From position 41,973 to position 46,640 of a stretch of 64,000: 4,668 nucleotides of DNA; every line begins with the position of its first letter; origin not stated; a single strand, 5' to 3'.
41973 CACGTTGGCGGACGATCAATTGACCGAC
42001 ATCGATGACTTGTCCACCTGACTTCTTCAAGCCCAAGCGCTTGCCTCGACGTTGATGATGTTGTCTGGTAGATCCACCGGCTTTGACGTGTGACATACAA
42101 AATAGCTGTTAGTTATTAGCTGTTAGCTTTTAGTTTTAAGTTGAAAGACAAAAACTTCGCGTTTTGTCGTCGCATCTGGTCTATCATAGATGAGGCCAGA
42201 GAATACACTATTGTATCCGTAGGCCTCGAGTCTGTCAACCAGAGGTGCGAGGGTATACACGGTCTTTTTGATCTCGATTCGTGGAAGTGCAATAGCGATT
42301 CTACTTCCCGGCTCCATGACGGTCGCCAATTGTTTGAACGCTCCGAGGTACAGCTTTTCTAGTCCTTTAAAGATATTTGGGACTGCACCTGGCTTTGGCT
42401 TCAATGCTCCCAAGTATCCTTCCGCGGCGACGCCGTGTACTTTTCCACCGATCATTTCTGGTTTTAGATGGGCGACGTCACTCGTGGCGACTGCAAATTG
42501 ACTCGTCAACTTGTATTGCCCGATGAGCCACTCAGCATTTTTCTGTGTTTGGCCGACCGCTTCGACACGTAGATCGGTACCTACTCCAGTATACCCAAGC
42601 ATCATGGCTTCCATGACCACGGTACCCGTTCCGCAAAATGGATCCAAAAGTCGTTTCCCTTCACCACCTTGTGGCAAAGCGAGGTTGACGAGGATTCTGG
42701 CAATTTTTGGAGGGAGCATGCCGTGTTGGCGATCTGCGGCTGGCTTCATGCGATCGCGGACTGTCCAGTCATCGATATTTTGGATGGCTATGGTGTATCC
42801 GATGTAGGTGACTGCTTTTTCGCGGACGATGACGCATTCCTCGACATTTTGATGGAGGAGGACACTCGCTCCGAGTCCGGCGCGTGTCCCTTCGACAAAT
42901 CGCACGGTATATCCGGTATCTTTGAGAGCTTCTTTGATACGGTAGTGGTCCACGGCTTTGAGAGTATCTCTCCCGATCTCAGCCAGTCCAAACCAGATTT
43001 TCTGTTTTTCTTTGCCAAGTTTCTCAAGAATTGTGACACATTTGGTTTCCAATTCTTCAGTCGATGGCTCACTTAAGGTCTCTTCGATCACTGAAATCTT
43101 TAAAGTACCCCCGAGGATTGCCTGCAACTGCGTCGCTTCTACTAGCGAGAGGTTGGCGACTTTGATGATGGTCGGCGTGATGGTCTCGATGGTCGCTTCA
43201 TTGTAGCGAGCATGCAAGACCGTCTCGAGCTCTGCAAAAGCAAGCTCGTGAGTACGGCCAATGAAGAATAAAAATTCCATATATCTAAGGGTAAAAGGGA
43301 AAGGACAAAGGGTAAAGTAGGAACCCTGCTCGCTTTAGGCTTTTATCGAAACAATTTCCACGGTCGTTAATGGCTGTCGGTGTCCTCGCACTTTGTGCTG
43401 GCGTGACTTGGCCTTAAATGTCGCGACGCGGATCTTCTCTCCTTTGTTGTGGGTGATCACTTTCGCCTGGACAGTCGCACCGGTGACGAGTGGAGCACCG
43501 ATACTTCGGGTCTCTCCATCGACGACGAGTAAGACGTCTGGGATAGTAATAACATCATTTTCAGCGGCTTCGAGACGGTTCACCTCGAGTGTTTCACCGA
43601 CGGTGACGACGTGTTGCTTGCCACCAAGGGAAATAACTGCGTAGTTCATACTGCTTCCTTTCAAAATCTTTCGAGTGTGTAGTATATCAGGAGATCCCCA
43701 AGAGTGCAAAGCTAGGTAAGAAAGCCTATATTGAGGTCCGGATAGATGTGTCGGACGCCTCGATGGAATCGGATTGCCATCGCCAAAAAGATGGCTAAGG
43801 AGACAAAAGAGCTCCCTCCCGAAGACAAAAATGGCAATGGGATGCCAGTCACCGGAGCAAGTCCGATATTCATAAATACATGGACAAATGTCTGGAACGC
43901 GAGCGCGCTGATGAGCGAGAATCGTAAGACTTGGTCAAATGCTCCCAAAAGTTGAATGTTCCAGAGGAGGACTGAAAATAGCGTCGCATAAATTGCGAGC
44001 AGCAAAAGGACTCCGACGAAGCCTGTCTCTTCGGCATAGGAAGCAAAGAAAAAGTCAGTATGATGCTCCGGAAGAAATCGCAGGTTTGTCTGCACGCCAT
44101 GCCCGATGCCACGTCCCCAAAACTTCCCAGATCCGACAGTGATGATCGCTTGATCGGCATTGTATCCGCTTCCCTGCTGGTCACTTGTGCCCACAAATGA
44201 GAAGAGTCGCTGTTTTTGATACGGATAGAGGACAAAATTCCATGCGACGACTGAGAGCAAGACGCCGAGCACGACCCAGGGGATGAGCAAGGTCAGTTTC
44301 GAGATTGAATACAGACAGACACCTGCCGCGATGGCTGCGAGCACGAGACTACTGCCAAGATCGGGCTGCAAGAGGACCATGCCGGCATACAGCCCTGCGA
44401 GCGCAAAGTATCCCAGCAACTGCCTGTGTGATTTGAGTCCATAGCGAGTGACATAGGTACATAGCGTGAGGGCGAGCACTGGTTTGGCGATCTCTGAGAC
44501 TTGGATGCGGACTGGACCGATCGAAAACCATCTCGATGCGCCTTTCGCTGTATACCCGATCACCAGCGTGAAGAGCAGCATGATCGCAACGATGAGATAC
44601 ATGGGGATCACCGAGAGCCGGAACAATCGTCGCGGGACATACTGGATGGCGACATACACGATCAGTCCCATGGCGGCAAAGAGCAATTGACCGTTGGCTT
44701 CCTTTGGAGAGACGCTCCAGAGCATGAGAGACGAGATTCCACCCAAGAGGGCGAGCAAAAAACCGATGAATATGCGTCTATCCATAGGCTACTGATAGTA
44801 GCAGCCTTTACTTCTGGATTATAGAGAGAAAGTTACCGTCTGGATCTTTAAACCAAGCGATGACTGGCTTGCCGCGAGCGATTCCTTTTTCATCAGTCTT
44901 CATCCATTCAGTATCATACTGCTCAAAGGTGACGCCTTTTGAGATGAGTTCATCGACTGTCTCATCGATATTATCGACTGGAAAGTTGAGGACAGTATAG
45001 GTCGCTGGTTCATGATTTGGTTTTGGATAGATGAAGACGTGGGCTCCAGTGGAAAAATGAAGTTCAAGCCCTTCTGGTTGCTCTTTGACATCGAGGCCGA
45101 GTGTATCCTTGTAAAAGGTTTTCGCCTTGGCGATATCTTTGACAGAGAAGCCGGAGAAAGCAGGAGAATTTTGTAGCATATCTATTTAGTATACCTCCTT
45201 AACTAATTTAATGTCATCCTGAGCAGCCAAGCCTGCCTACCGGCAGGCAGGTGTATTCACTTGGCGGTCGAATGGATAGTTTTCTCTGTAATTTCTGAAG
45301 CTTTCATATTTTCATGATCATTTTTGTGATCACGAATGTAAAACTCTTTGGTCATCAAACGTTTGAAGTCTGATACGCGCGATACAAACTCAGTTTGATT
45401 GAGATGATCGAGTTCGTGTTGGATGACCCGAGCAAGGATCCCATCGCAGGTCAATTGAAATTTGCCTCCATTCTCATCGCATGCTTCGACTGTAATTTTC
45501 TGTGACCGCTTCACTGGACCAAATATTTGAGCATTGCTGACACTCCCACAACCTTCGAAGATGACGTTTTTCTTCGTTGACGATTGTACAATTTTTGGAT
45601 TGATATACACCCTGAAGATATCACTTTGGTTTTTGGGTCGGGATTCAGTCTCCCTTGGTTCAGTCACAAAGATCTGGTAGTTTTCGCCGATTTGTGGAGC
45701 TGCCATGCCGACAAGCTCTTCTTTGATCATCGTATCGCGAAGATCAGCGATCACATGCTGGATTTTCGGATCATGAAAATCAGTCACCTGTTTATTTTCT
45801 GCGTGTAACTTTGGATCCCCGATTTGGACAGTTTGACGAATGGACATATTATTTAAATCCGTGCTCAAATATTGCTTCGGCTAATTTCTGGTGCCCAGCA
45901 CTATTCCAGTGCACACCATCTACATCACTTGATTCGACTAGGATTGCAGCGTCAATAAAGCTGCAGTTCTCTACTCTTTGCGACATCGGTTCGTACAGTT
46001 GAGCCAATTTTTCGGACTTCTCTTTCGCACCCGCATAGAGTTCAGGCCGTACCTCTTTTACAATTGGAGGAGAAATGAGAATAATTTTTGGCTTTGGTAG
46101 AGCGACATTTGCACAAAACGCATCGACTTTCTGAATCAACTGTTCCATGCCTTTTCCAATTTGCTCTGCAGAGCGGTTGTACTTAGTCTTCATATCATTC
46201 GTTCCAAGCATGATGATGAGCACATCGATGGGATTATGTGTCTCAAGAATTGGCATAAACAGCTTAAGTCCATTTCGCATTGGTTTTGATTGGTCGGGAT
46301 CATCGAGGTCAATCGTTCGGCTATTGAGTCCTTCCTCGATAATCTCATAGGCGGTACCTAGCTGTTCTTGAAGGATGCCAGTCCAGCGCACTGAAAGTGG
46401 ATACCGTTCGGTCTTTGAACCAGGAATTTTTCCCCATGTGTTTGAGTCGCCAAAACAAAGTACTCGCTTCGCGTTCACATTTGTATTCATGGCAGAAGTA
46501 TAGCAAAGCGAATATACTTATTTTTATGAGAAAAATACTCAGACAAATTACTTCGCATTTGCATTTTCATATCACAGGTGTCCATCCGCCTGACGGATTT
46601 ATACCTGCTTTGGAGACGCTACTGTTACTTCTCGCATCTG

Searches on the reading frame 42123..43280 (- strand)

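Call 45: search_protein_families(library=pfam, proteins=[window:42123-43280:-], max_evalue=0.001)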
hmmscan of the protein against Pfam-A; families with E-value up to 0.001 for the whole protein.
window:42123-43280:- (385 aa): 2 families
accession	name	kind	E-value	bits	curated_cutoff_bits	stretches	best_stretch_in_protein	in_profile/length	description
PF01170.24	UPF0020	-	1.8e-09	38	22.3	1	185-240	8-61/197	RMKL-like, methyltransferase domain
PF01555.25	N6_N4_Mtase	-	1.8e-06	28.5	26.7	1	60-245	113-219/221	DNA methylase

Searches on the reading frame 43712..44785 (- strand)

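Call 45: search_protein_families(library=pfam, proteins=[window:43712-44785:-], max_evalue=0.001)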
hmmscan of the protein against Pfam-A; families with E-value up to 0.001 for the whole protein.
window:43712-44785:- (357 aa): 1 family
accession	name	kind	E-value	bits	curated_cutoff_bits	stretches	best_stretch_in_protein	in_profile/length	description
PF01098.24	FTSW_RODA_SPOVE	-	3.1e-70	237.4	26.4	1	27-342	30-352/356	Cell cycle protein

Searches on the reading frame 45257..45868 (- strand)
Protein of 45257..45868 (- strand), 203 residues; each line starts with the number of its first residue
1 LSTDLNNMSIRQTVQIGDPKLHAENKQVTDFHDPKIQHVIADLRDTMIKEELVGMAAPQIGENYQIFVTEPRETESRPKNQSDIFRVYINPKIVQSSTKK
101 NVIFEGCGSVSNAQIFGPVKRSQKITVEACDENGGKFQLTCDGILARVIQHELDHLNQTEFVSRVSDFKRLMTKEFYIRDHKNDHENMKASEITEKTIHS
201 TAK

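Call 45: search_protein_families(library=pfam, proteins=[window:45257-45868:-], max_evalue=0.001)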
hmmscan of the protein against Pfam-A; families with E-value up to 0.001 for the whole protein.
window:45257-45868:- (203 aa): 1 family
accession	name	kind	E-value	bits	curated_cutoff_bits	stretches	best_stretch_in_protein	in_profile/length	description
PF01327.26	Pep_deformylase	-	1.3e-40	139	22.8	1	11-170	2-155/156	Polypeptide deformylase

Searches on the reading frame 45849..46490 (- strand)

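Call 45: search_protein_families(library=pfam, proteins=[window:45849-46490:-], max_evalue=0.001)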
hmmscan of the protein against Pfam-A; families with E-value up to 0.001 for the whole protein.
window:45849-46490:- (213 aa): 3 families
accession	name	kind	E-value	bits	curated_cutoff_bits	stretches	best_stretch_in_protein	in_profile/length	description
PF13472.12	Lipase_GDSL_2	-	2e-17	64.7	32.9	1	12-201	1-177/178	GDSL-like Lipase/Acylhydrolase family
PF00657.28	Lipase_GDSL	-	6.6e-13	49.7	23.6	1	10-207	1-208/208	GDSL-like Lipase/Acylhydrolase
PF04311.20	DUF459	-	5.6e-07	29.5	27.2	1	82-185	55-153/197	Protein of unknown function (DUF459)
